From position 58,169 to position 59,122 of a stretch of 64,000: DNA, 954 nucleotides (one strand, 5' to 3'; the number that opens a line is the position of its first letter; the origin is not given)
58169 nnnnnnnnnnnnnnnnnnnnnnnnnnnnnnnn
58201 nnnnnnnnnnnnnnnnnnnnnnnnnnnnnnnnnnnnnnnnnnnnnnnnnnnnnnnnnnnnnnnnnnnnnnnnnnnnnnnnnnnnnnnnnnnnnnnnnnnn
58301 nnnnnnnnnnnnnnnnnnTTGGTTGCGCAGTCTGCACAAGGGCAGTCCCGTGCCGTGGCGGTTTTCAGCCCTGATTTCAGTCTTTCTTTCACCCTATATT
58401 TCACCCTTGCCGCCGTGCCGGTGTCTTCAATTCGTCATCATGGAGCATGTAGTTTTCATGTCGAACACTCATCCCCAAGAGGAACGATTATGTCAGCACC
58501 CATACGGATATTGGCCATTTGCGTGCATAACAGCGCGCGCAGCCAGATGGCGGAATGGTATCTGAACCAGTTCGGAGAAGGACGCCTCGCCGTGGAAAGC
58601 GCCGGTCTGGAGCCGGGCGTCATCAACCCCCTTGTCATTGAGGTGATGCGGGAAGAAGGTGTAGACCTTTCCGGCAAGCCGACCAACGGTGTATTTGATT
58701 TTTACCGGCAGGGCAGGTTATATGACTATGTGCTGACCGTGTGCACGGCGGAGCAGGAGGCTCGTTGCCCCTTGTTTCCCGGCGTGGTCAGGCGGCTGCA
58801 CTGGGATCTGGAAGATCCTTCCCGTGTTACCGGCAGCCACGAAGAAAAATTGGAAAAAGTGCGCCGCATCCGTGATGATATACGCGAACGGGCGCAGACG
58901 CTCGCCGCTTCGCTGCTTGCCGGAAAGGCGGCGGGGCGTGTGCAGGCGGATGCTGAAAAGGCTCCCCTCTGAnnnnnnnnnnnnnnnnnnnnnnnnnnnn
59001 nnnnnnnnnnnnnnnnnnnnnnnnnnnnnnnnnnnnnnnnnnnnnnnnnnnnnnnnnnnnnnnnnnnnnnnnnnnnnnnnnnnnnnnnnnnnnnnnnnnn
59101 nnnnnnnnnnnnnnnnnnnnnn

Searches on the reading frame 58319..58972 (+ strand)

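Call 30: search_protein_families(library=pfam, proteins=[window:58319-58972:+])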
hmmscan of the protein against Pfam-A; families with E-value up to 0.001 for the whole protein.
window:58319-58972:+ (217 aa): 1 family
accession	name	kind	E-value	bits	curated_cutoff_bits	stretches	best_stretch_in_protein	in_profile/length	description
PF01451.26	LMWPc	-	2.3e-14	54.2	23.2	1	64-195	1-143/144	Low molecular weight phosphotyrosine protein phosphatase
